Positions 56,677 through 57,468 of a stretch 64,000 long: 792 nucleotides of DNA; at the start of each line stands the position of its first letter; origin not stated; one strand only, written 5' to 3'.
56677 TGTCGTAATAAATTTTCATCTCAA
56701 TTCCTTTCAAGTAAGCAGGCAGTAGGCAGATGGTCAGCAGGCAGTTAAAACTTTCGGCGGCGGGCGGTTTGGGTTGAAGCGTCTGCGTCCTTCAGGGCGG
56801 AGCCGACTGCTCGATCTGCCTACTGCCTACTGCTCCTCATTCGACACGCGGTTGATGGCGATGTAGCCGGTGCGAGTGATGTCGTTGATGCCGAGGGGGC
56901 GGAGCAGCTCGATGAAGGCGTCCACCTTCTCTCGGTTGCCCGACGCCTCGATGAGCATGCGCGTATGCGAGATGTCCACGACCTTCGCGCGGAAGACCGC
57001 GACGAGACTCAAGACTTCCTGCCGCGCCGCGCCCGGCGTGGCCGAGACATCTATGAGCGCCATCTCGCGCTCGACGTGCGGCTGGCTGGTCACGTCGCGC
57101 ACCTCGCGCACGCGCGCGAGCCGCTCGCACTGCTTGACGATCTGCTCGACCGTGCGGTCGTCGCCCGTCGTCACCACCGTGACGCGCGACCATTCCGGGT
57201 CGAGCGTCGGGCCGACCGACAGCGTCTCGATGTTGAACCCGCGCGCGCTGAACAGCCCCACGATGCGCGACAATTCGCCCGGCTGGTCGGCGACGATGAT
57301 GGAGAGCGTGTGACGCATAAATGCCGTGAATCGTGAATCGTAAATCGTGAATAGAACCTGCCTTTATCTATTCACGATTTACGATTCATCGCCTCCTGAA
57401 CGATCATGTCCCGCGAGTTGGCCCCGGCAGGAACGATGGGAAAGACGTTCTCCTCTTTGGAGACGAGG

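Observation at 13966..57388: Inverted arrays of stop-codon-containing heptamer 'words' occupy most gene junctions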

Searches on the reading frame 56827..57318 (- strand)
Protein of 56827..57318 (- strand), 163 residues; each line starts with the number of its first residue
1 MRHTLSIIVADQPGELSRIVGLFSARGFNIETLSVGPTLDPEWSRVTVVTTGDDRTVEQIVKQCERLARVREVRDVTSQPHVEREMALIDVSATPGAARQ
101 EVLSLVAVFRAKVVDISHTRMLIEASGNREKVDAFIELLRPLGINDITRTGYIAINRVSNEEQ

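Call 8: find_encoding_contigs(protein=window:56827-57318:-, flank=10000, max_places=10)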
Protein window:56827-57318:- (163 aa): no gene with exactly this product is on record in the collection.

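Call 24: find_homologous_proteins(query=window:56827-57318:-, max_evalue=1e-40)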
Query window:56827-57318:- (163 aa): 2148 proteins with E <= 1e-40 among 5034 candidates; the best 120 are listed.
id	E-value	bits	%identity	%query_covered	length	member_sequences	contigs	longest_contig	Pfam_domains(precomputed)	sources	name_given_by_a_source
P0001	4.4e-95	333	97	100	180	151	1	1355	PF10369.16,PF22629.3,PF13710.13,PF01842.32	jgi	-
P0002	2.5e-93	328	96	99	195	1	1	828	PF10369.16,PF22629.3,PF13710.13,PF01842.32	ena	-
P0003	6.9e-93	326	96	99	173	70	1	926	PF10369.16,PF22629.3,PF13710.13,PF01842.32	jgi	jgi:acetolactate synthase-1/3 small subunit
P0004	9.6e-93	326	96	99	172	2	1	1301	PF10369.16,PF22629.3,PF13710.13,PF01842.32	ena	-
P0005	3.4e-92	324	96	96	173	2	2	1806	PF10369.16,PF22629.3,PF13710.13,PF01842.32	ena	-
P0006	4.1e-92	324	95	99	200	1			PF10369.16,PF22629.3,PF13710.13,PF01842.32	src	-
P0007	2.4e-91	321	94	99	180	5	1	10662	PF10369.16,PF22629.3,PF13710.13,PF01842.32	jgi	jgi:acetolactate synthase I/III small subunit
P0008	3.8e-91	321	95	99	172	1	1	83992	PF10369.16,PF22629.3,PF13710.13,PF01842.32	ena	-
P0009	1.7e-90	318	93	100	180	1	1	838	PF10369.16,PF22629.3,PF13710.13,PF01842.32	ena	-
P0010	8.5e-90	316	93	99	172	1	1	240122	PF10369.16,PF22629.3,PF13710.13,PF01842.32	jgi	jgi:acetolactate synthase-1/3 small subunit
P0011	2.3e-89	315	90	100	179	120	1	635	PF10369.16,PF22629.3,PF13710.13,PF01842.32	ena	-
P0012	2.8e-88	311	90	98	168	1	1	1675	PF10369.16,PF22629.3,PF13710.13,PF01842.32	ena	-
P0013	6.8e-88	310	89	100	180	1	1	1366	PF10369.16,PF22629.3,PF13710.13,PF01842.32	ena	-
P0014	1.6e-87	309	90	98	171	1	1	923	PF10369.16,PF22629.3,PF13710.13,PF01842.32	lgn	-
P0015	2.4e-87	308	92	99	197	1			PF10369.16,PF22629.3,PF13710.13,PF01842.32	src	-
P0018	9.0e-87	306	91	99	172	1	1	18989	PF10369.16,PF22629.3,PF13710.13,PF01842.32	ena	-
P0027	1.6e-85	302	88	99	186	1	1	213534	PF10369.16,PF22629.3,PF13710.13,PF01842.32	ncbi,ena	-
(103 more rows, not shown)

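Call 25: find_encoding_contigs(protein=P0008, flank=10000, max_places=2)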
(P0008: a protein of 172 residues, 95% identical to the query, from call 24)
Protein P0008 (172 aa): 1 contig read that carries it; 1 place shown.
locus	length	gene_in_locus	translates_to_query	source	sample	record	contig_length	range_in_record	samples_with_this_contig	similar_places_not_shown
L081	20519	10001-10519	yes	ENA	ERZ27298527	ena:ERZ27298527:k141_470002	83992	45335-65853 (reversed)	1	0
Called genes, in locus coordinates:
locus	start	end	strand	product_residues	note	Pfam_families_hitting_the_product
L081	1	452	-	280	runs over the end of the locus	PF00800:PDT, PF01842:ACT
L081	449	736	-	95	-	PF01817:CM_2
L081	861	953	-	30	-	-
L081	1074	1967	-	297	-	PF00126:HTH_1, PF03466:LysR_substrate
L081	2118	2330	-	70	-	-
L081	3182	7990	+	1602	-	PF00310:GATase_2, PF04898:Glu_syn_central, PF01645:Glu_synthase, PF01070:FMN_dh (weak), PF01493:GXGXG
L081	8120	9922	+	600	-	PF02776:TPP_enzyme_N, PF00205:TPP_enzyme_M, PF02775:TPP_enzyme_C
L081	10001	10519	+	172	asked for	PF01842:ACT, PF22629:ACT_AHAS_ss, PF13710:ACT_5 (weak), PF10369:ALS_ss_C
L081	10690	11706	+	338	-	PF02826:2-Hacid_dh_C (weak), PF03446:NAD_binding_2 (weak), PF03807:F420_oxidored (weak), PF07991:KARI_N, PF01450:KARI_C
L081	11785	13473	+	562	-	PF00920:ILVD_EDD_N, PF24877:ILV_EDD_C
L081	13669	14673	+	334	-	-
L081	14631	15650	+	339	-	PF00296:Bac_luciferase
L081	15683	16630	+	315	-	PF07920:DUF1684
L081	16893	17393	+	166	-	-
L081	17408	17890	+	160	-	PF13564:DoxX_2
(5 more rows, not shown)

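Call 26: find_encoding_contigs(protein=P0010, flank=10000, max_places=2)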
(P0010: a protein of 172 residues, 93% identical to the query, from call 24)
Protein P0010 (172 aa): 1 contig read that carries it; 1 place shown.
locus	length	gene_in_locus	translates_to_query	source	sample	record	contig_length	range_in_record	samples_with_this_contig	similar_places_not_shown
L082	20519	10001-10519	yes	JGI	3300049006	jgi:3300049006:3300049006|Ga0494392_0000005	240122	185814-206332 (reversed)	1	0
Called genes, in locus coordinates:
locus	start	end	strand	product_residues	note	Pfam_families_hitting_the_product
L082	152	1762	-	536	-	PF01590:GAF, PF13185:GAF_2, PF13492:GAF_3, PF00158:Sigma54_activat, PF14532:Sigma54_activ_2, PF07728:AAA_5 (weak), PF25601:AAA_lid_14, PF02954:HTH_8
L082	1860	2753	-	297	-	PF00126:HTH_1, PF03466:LysR_substrate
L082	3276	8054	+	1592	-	PF00310:GATase_2, PF04898:Glu_syn_central, PF01645:Glu_synthase, PF01493:GXGXG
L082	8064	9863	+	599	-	PF02776:TPP_enzyme_N, PF00205:TPP_enzyme_M, PF02775:TPP_enzyme_C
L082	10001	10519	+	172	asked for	PF01842:ACT, PF22629:ACT_AHAS_ss, PF13710:ACT_5, PF10369:ALS_ss_C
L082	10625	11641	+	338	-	PF02826:2-Hacid_dh_C (weak), PF03446:NAD_binding_2 (weak), PF03807:F420_oxidored (weak), PF07991:KARI_N, PF01450:KARI_C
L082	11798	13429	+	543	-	PF00920:ILVD_EDD_N, PF24877:ILV_EDD_C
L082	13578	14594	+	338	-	PF02786:CPSase_L_D2 (faint), PF02222:ATP-grasp (faint), PF08443:RimK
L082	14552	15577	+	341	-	PF00296:Bac_luciferase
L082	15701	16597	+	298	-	PF16697:Yop-YscD_cpl (weak), PF07920:DUF1684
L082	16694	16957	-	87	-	-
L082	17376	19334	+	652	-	PF03415:Peptidase_C11 (weak)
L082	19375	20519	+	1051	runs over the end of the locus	PF17874:TPR_MalT (weak), PF13424:TPR_12 (weak), PF14938:SNAP, PF17874:TPR_MalT, PF13424:TPR_12, PF14938:SNAP, PF13424:TPR_12, PF12770:CHAT, +10 more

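Call 27: find_encoding_contigs(protein=P0018, flank=10000, max_places=2)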
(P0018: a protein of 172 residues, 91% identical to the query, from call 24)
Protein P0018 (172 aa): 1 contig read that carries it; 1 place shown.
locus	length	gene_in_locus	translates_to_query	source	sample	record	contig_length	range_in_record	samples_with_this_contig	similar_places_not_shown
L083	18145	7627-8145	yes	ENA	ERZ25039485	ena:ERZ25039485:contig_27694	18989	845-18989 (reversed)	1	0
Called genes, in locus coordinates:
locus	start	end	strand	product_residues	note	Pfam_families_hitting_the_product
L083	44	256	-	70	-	-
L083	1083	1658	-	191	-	-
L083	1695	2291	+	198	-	PF00310:GATase_2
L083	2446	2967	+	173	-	PF04898:Glu_syn_central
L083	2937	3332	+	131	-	PF04898:Glu_syn_central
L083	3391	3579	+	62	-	-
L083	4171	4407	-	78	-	-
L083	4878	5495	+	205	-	PF01493:GXGXG (faint)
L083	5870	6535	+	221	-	PF02776:TPP_enzyme_N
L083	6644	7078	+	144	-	PF00205:TPP_enzyme_M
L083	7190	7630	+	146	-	PF02775:TPP_enzyme_C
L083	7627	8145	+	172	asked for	PF01842:ACT, PF22629:ACT_AHAS_ss, PF13710:ACT_5, PF10369:ALS_ss_C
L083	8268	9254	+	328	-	PF03446:NAD_binding_2 (weak), PF03807:F420_oxidored (weak), PF07991:KARI_N, PF01450:KARI_C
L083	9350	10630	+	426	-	PF00920:ILVD_EDD_N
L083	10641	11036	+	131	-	PF24877:ILV_EDD_C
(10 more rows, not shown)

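Call 28: find_encoding_contigs(protein=P0027, flank=10000, max_places=2)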
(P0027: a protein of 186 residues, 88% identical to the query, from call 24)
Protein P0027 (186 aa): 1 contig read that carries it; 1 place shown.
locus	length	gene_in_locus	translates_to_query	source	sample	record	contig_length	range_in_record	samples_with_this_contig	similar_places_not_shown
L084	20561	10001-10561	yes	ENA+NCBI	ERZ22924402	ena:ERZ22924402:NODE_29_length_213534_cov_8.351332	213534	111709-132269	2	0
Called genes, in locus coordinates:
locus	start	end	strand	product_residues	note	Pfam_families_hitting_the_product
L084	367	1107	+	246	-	-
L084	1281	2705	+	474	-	PF03951:Gln-synt_N, PF00120:Gln-synt_C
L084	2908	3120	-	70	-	-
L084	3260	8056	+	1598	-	PF00310:GATase_2, PF04898:Glu_syn_central, PF01645:Glu_synthase, PF01493:GXGXG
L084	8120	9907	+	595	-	PF02776:TPP_enzyme_N, PF00205:TPP_enzyme_M, PF02775:TPP_enzyme_C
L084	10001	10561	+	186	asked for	PF01842:ACT, PF22629:ACT_AHAS_ss, PF13710:ACT_5, PF10369:ALS_ss_C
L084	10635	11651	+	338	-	PF02826:2-Hacid_dh_C (faint), PF03807:F420_oxidored (weak), PF07991:KARI_N, PF01450:KARI_C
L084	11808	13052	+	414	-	PF00696:AA_kinase, PF01472:PUA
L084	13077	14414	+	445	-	PF00171:Aldedh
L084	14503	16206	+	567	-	PF00920:ILVD_EDD_N, PF24877:ILV_EDD_C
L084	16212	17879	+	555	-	PF00682:HMGL-like, PF22617:HCS_D2, PF08502:LeuA_dimer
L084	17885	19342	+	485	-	PF00696:AA_kinase, PF13840:ACT_7 (weak), PF22468:ACT_9, PF13840:ACT_7, PF22468:ACT_9, PF01842:ACT (weak)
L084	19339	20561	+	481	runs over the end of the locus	PF00291:PALP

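Call 30: find_related_loci(query=window:56827-57318:-, collection=metagenome_contigs, flank=10000)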
Query window:56827-57318:- (163 aa) in metagenome_contigs; peptide patterns used: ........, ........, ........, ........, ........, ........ (x = any residue, [..] = any of these).
600 stretches matched a pattern (row limit reached: there are more); 235 encode a relative of the query (tblastn E <= 1e-3); the best 80 are kept; 80 distinct loci.
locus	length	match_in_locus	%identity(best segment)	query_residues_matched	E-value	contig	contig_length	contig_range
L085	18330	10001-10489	96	1-163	7e-103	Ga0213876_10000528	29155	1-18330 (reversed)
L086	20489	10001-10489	97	1-163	8e-103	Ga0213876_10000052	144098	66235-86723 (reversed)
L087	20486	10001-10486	96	1-162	7e-102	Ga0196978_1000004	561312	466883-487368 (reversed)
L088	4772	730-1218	93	1-163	2e-99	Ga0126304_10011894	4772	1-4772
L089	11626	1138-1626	88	1-163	2e-96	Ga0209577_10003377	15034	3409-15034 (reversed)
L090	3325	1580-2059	89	1-160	6e-96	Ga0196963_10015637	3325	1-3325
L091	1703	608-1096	88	1-163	8e-100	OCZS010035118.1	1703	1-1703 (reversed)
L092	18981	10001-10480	88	1-160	1e-92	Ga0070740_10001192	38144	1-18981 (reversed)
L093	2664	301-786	85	1-162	1e-93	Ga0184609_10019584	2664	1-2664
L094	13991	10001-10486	86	1-162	9e-91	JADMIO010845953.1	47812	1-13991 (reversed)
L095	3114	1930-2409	84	1-160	5e-91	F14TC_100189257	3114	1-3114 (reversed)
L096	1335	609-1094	84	1-162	9e-96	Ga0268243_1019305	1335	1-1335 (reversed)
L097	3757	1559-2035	84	1-159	1e-89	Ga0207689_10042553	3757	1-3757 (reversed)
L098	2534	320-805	85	1-162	3e-91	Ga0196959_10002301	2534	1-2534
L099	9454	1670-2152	81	1-161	7e-89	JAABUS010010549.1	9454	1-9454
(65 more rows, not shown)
